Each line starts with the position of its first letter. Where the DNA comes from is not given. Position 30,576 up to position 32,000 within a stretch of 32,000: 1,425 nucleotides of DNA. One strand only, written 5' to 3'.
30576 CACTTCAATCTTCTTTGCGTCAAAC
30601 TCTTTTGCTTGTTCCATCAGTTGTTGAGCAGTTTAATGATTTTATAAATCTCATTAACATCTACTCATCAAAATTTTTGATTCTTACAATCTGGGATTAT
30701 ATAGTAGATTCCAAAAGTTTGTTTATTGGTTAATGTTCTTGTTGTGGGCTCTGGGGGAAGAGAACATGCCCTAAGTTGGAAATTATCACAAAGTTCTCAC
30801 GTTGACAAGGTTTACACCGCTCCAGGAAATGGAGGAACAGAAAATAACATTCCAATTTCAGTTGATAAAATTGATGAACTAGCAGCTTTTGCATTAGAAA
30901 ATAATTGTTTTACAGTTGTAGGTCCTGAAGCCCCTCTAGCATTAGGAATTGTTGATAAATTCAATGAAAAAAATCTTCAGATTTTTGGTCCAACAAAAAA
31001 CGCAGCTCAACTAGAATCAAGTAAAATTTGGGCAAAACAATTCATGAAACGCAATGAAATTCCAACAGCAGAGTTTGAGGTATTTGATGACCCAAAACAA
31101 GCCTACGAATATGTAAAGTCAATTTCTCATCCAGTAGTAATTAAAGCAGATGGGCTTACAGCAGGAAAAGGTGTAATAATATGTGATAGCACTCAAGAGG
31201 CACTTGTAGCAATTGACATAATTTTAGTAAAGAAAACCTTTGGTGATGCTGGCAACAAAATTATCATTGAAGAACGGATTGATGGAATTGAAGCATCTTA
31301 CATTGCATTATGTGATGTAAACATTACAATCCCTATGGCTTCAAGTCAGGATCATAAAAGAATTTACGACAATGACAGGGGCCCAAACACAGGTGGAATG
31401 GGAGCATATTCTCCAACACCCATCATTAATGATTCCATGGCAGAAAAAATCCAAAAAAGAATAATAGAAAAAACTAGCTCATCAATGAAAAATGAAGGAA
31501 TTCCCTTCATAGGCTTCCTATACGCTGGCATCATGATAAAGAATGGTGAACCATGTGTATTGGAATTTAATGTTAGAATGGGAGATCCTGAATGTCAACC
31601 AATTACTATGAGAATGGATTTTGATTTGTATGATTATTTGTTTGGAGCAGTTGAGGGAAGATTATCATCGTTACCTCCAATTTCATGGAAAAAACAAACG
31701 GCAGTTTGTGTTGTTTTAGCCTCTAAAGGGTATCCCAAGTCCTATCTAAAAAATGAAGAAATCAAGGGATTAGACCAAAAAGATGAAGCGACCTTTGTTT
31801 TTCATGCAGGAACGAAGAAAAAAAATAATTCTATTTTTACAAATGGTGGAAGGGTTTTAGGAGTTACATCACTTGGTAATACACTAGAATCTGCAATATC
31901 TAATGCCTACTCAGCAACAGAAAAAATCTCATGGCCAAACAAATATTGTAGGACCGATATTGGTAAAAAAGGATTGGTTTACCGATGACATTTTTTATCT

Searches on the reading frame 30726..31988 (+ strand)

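Call 52: search_protein_families(library=ncbifam, proteins=[window:30726-31988:+], max_evalue=0.001)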
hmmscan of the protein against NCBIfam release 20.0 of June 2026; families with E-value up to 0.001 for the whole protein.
window:30726-31988:+ (420 aa): 20 families
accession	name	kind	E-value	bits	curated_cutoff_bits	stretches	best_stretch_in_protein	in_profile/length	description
TIGR00877.1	purD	equivalog_domain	3.2e-157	523.7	288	1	3-416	2-423/425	phosphoribosylamine--glycine ligase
NF006406.0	PRK08654.1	equivalog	3.4e-11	42.3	739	1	77-285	93-292/499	acetyl-CoA carboxylase biotin carboxylase subunit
NF006367.0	PRK08591.1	subfamily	5e-09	35.4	597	1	77-284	93-292/451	acetyl-CoA carboxylase biotin carboxylase subunit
NF002378.0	PRK01372.1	subfamily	1.9e-08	33.4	243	1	93-283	94-269/305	D-alanine--D-alanine ligase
NF053643.1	Ddl_archaea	equivalog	4.4e-08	32.5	500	1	81-267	88-257/367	putative pseudomurein biosynthesis ATP-grasp protein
TIGR00514.1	accC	equivalog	1.2e-07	31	626.5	1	77-169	93-187/449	acetyl-CoA carboxylase biotin carboxylase subunit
NF004679.0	PRK06019.1-5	equivalog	1.1e-06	27.8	326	1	76-186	78-181/376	5-(carboxyamino)imidazole ribonucleotide synthase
TIGR02068.2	cya_phycin_syn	equivalog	2e-06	26.1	850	1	93-188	207-297/862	cyanophycin synthetase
NF004085.0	PRK05586.1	equivalog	2.6e-06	26.6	723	1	80-184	96-202/448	acetyl-CoA carboxylase biotin carboxylase subunit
TIGR01369.1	CPSaseII_lrg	equivalog_domain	3.1e-06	25.1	1027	1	57-285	627-841/1052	carbamoyl-phosphate synthase (glutamine-hydrolyzing) large subunit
TIGR01205.1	D_ala_D_alaTIGR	subfamily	3.5e-06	26.2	245.65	1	85-282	92-284/318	D-alanine--D-alanine ligase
NF006286.0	PRK08462.1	equivalog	5.6e-06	25.5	740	1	79-157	97-177/445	acetyl-CoA carboxylase biotin carboxylase subunit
NF006766.0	PRK09288.1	equivalog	7.8e-06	24.9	339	1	4-199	15-213/396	formate-dependent phosphoribosylglycinamide formyltransferase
NF010623.0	PRK14016.1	subfamily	1e-05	23.9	877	1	93-189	208-299/871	cyanophycin synthetase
NF002527.0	PRK01966.1-3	equivalog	1.5e-05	24.4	310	1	83-244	102-263/332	D-alanine--D-alanine ligase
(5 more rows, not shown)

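Call 53: search_protein_families(library=pfam, proteins=[window:30726-31988:+], max_evalue=0.01)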
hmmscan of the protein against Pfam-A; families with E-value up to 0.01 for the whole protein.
window:30726-31988:+ (420 aa): 9 families
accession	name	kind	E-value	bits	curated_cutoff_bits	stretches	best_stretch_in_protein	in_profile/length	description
PF01071.24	GARS_A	-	1.4e-74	250.6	27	1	98-290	1-194/194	Phosphoribosylglycinamide synthetase, ATP-grasp (A) domain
PF02844.21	GARS_N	-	1.5e-34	119.2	29.5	1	3-97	2-100/100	Phosphoribosylglycinamide synthetase, N domain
PF02843.22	GARS_C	-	1.8e-33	115.1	34.8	1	326-415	1-92/92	Phosphoribosylglycinamide synthetase, C domain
PF02222.28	ATP-grasp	-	7.2e-06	26.2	27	1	105-186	1-77/179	ATP-grasp domain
PF08443.16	RimK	-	3.1e-05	24.1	21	1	99-183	3-80/188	RimK-like ATP-grasp domain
PF08442.15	ATP-grasp_2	-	5.6e-05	23.3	29.5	1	103-195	7-111/202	ATP-grasp domain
PF02786.22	CPSase_L_D2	-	6.1e-05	23.1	19.8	1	101-188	3-92/211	Carbamoyl-phosphate synthase L chain, ATP binding domain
PF02655.19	ATP-grasp_3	-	0.00022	21.8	23.2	1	124-285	21-157/160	ATP-grasp domain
PF13549.11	ATP-grasp_5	-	0.0028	17.5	27.6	1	100-142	12-54/221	ATP-grasp domain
